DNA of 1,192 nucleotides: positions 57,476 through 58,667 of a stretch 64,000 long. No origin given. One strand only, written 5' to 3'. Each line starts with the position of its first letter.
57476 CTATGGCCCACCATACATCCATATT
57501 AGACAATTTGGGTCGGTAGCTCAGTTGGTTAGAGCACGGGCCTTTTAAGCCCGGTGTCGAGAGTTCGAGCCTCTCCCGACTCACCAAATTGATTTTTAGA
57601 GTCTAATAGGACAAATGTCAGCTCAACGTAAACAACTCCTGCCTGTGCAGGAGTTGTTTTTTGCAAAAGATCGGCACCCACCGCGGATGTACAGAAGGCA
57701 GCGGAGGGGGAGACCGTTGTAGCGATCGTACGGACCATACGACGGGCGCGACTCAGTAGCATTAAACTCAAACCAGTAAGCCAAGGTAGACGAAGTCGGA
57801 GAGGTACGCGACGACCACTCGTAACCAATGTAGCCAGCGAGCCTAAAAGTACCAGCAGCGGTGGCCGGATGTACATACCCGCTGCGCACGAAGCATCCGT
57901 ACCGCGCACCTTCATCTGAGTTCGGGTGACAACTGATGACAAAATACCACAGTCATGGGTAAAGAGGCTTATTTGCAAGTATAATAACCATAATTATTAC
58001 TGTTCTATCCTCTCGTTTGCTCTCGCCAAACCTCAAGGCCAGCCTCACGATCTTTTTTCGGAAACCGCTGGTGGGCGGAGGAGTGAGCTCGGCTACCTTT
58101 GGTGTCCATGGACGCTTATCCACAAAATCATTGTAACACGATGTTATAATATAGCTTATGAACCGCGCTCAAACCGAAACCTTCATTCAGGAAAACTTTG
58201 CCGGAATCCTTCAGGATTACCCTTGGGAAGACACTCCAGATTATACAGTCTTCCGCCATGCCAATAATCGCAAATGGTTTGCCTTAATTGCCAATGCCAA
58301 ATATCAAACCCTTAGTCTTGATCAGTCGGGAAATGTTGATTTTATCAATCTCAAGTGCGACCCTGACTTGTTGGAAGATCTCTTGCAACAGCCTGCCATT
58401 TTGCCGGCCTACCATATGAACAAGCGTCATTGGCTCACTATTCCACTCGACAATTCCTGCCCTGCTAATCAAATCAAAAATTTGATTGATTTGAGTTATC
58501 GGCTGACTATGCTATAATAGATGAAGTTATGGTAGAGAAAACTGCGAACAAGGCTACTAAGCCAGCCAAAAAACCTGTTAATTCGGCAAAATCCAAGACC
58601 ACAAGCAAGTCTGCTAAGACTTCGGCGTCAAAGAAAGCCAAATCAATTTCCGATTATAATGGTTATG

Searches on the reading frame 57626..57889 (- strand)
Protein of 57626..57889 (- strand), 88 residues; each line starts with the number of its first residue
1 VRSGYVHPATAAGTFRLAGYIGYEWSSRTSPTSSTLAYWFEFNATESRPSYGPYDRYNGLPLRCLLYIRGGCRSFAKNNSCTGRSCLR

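Call 14: search_protein_families(library=pfam, proteins=[window:57626-57889:-], max_evalue=10)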
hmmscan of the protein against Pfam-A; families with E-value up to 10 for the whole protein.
seq(88 aa): 1 family
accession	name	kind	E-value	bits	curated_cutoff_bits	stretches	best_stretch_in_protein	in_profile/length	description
PF03388.20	Lectin_leg-like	-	0.22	11.3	24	1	29-62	74-107/230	Legume-like lectin family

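Call 15: search_protein_families(library=ncbifam, proteins=[window:57626-57889:-], max_evalue=10)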
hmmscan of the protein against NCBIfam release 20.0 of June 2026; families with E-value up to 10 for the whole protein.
seq(88 aa): 0 families

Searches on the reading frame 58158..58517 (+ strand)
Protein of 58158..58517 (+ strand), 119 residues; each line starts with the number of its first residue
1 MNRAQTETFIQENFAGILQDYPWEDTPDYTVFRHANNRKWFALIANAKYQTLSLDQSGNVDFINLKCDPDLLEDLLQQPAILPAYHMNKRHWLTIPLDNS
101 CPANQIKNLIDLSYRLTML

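Call 30: search_protein_families(library=pfam, proteins=[window:58158-58517:+], max_evalue=0.01)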
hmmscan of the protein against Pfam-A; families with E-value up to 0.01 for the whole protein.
window:58158-58517:+ (119 aa): 1 family
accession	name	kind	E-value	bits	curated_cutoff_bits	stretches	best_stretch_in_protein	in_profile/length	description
PF04237.18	YjbR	-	1.9e-24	86.6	30.1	1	15-116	4-88/88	YjbR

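Call 43: find_encoding_contigs(protein=window:58158-58517:+, flank=3000, max_places=10)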
Protein window:58158-58517:+ (119 aa): 22 contigs read that carry it; 5 places shown.
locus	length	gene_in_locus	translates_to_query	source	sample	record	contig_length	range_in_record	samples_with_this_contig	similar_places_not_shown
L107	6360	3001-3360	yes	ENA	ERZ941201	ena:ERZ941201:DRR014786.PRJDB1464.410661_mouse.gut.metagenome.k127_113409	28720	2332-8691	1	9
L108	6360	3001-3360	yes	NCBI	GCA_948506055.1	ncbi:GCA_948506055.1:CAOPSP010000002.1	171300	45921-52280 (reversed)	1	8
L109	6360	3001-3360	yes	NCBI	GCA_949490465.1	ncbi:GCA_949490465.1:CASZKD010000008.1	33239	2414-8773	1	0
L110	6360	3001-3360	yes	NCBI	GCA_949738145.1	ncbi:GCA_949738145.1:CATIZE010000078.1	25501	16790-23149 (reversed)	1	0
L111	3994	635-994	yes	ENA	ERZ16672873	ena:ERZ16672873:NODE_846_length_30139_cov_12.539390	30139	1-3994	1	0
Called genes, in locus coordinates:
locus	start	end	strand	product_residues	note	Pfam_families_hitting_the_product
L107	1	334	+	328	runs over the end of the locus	-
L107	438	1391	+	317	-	-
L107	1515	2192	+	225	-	-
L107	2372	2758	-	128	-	-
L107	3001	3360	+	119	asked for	PF04237:YjbR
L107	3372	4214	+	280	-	PF13489:Methyltransf_23, PF01209:Ubie_methyltran, PF13847:Methyltransf_31, PF08241:Methyltransf_11, PF08242:Methyltransf_12, PF13649:Methyltransf_25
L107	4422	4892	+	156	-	-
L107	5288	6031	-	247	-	PF01145:Band_7, PF13421:Band_7_1 (weak)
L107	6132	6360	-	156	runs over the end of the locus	-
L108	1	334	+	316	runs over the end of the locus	-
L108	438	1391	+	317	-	-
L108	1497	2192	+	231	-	-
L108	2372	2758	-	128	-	-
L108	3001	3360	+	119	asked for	PF04237:YjbR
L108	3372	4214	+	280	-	PF13489:Methyltransf_23, PF01209:Ubie_methyltran, PF13847:Methyltransf_31, PF08241:Methyltransf_11, PF08242:Methyltransf_12, PF13649:Methyltransf_25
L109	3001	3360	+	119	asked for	PF04237:YjbR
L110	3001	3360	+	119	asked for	PF04237:YjbR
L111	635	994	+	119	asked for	PF04237:YjbR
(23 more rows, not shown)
